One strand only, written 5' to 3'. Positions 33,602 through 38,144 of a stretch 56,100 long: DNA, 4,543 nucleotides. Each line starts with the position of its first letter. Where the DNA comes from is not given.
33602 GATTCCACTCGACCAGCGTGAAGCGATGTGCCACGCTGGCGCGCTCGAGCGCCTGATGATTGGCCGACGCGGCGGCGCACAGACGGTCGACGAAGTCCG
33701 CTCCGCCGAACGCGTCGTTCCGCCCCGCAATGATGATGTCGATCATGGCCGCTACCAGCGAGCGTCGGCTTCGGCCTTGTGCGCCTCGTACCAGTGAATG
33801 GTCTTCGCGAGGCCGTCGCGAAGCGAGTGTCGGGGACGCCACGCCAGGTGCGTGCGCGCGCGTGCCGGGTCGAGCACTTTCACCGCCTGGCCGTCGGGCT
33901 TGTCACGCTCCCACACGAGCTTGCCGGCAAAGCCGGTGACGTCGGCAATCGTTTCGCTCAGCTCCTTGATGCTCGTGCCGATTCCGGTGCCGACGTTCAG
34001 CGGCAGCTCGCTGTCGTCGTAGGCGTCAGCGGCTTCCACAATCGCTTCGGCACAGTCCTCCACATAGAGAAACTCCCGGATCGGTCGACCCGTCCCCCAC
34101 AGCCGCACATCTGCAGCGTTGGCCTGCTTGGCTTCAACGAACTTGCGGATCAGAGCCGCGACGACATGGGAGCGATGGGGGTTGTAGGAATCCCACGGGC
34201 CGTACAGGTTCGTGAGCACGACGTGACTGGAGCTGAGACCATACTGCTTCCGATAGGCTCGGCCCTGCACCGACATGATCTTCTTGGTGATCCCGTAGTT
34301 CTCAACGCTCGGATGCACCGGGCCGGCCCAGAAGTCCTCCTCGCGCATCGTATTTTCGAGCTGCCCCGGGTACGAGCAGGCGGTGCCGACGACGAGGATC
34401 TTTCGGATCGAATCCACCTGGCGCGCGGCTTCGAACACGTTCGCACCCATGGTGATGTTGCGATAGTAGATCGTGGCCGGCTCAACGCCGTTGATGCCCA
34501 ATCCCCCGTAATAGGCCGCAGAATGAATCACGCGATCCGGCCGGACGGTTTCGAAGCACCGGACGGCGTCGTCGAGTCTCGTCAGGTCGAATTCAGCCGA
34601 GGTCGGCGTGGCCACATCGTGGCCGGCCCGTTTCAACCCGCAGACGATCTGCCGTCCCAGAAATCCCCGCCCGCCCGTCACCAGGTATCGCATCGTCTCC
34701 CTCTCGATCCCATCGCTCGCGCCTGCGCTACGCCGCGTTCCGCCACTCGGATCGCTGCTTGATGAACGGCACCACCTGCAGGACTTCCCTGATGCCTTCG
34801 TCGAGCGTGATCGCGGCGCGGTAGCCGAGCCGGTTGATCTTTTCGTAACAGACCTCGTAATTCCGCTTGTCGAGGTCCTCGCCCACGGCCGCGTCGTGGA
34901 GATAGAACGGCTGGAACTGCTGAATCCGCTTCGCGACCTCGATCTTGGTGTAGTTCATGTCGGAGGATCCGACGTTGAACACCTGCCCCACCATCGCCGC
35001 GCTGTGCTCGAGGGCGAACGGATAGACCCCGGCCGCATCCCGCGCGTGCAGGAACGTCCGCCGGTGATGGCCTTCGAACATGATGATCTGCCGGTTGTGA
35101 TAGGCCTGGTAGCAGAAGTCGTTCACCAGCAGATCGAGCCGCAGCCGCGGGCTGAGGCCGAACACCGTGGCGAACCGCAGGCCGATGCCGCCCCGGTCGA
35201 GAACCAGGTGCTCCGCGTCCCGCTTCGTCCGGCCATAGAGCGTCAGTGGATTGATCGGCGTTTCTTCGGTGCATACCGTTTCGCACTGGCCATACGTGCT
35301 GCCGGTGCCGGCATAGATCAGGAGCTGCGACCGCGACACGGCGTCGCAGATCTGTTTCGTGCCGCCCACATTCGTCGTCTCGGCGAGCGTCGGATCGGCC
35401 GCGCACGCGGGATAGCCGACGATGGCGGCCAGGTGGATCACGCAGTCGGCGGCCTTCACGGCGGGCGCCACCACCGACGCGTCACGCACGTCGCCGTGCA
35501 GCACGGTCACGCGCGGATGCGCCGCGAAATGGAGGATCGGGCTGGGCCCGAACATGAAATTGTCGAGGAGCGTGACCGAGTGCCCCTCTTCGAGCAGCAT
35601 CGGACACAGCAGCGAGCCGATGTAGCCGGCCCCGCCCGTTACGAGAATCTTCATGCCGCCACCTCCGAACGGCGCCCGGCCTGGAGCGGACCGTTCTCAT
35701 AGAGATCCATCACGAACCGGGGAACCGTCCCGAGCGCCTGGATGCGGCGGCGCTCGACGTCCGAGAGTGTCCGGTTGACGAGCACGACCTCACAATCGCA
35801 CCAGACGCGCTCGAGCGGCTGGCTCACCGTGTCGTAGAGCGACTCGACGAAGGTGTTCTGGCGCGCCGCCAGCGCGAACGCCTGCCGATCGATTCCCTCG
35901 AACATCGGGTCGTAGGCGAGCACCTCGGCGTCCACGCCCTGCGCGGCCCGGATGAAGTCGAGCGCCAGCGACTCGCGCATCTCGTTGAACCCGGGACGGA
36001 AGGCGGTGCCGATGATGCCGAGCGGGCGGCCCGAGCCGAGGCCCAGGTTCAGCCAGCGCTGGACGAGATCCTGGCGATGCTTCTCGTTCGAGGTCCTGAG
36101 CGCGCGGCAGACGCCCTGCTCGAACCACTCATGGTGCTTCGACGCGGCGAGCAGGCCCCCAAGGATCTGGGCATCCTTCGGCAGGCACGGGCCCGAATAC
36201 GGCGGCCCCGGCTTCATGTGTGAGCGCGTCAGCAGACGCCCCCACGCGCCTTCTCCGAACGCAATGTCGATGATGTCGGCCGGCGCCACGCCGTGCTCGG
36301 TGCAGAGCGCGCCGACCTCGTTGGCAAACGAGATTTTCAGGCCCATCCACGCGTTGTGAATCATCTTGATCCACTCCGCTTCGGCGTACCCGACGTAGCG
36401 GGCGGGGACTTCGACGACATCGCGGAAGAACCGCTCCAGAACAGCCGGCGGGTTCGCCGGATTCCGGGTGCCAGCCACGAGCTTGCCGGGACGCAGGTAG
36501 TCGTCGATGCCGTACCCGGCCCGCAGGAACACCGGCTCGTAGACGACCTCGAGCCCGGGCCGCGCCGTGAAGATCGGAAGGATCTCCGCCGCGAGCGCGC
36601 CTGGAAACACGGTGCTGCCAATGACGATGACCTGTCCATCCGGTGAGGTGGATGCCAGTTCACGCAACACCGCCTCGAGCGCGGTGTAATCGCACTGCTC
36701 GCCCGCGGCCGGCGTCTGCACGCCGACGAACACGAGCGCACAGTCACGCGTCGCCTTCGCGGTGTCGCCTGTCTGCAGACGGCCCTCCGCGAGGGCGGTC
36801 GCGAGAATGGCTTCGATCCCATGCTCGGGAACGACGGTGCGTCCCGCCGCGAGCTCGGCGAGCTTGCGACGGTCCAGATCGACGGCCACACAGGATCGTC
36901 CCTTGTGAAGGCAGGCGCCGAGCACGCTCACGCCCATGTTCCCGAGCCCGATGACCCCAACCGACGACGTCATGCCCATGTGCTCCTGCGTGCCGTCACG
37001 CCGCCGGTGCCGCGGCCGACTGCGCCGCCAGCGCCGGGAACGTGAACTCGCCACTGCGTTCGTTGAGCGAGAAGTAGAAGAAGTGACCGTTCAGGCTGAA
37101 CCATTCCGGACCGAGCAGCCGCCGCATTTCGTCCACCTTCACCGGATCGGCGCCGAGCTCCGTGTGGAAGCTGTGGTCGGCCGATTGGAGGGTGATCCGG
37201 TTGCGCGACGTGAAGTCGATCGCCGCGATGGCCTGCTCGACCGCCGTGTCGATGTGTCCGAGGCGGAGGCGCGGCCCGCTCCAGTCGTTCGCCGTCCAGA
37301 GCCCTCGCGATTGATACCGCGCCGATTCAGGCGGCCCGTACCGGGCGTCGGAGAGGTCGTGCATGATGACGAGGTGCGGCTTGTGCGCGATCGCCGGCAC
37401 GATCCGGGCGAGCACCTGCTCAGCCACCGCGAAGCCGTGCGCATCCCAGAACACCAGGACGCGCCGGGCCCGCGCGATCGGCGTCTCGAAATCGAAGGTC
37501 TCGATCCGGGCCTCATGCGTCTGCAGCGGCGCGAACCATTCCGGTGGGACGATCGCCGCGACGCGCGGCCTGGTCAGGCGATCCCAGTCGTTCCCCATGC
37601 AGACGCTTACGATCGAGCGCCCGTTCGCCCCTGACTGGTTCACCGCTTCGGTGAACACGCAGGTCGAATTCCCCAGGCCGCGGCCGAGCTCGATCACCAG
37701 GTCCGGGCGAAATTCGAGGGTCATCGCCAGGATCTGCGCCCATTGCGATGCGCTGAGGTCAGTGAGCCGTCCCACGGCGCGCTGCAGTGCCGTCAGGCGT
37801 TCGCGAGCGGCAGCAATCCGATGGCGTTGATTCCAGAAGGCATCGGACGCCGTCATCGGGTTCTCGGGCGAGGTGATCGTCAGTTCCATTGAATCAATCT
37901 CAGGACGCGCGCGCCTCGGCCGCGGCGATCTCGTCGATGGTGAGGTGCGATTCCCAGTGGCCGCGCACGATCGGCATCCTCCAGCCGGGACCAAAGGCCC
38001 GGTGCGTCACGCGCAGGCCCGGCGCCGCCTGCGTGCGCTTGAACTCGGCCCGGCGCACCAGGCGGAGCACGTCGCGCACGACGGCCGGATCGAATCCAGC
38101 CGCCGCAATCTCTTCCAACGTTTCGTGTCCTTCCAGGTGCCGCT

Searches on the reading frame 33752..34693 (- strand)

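Call 8: search_protein_families(library=pfam, proteins=[window:33752-34693:-], max_evalue=0.0001)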
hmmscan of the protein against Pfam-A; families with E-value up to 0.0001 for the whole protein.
window:33752-34693:- (313 aa): 3 families
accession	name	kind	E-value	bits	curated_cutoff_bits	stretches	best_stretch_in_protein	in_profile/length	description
PF01370.27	Epimerase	-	5e-48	164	20.9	1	4-235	2-240/240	NAD dependent epimerase/dehydratase family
PF16363.11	GDP_Man_Dehyd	-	3.2e-21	76.6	27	1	33-297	57-331/332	GDP-mannose 4,6 dehydratase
PF04321.23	RmlD_sub_bind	-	1.3e-09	38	27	1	1-120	1-117/287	RmlD substrate binding domain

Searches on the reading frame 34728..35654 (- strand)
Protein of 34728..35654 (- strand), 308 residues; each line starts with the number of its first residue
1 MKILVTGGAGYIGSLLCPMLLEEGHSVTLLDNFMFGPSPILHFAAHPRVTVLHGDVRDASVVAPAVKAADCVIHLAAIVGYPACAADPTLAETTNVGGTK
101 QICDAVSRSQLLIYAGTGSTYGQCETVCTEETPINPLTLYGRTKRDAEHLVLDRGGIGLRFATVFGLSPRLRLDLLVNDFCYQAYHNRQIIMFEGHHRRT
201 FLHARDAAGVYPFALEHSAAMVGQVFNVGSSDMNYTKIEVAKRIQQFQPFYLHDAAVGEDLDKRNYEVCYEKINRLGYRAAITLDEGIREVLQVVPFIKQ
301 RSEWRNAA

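Call 8: search_protein_families(library=pfam, proteins=[window:34728-35654:-], max_evalue=0.0001)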
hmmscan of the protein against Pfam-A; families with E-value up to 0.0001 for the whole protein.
window:34728-35654:- (308 aa): 7 families
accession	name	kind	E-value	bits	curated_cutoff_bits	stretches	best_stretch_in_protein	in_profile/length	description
PF01370.27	Epimerase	-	6.8e-39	134.1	20.9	1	3-229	1-240/240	NAD dependent epimerase/dehydratase family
PF16363.11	GDP_Man_Dehyd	-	1.3e-24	87.7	27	1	4-290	1-331/332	GDP-mannose 4,6 dehydratase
PF01073.25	3Beta_HSD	-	1.3e-15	57.6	22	1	4-156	1-162/280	3-beta hydroxysteroid dehydrogenase/isomerase family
PF04321.23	RmlD_sub_bind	-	1.6e-14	54.2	27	1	1-169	1-156/287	RmlD substrate binding domain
PF02719.21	Polysacc_synt_2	-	2.9e-10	40.3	20.2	1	3-152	1-150/293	Polysaccharide biosynthesis protein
PF13460.12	NAD_binding_10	-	5.5e-09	36.6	27.2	1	7-117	1-98/184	NAD(P)H-binding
PF05368.20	NmrA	-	1.9e-06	28.2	27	1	2-76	4-77/298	NmrA-like family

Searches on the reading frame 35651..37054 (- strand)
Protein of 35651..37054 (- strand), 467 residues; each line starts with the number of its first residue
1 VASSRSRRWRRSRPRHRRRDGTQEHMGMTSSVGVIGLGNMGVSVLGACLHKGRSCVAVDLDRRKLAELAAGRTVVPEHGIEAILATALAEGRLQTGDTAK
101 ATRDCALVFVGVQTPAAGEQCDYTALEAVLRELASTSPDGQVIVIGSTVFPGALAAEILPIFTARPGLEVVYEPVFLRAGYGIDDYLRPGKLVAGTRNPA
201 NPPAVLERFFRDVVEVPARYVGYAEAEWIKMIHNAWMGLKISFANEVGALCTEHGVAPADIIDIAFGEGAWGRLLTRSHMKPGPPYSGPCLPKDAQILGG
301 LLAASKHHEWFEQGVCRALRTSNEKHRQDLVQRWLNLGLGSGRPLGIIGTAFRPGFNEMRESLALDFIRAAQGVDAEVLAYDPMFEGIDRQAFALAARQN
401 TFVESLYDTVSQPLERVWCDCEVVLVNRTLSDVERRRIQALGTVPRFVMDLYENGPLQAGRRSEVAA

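Call 8: search_protein_families(library=pfam, proteins=[window:35651-37054:-], max_evalue=0.0001)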
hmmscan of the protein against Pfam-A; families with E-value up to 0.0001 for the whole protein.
window:35651-37054:- (467 aa): 4 families
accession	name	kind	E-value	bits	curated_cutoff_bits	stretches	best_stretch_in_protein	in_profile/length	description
PF03721.20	UDPG_MGDP_dh_N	-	6e-26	91.6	27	1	32-201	3-180/187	UDP-glucose/GDP-mannose dehydrogenase family, NAD binding domain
PF00984.24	UDPG_MGDP_dh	-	2.1e-14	53.8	25.4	1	225-324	2-93/94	UDP-glucose/GDP-mannose dehydrogenase family, central domain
PF03720.21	UDPG_MGDP_dh_C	-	5.7e-08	33.5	30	1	346-412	1-64/103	UDP-glucose/GDP-mannose dehydrogenase family, UDP binding domain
PF03446.21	NAD_binding_2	-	1.5e-05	25.5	21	1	32-151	2-97/161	NAD binding domain of 6-phosphogluconate dehydrogenase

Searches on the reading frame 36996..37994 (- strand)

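Call 8: search_protein_families(library=pfam, proteins=[window:36996-37994:-], max_evalue=0.0001)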
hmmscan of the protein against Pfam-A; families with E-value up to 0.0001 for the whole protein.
window:36996-37994:- (332 aa): 0 families

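Call 49: search_protein_families(library=ncbifam, proteins=[window:36996-37994:-], max_evalue=0.00001)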
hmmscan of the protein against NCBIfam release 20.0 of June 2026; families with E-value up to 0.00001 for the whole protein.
window:36996-37994:- (332 aa): 0 families

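Call 56: search_protein_families(library=pfam, proteins=[window:36996-37994:-], max_evalue=5)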
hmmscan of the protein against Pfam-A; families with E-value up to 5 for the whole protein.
window:36996-37994:- (332 aa): 1 family
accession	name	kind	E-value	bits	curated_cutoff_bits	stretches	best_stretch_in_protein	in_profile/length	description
PF13578.12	Methyltransf_24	-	0.12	13.7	26.3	1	101-203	1-95/105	Methyltransferase domain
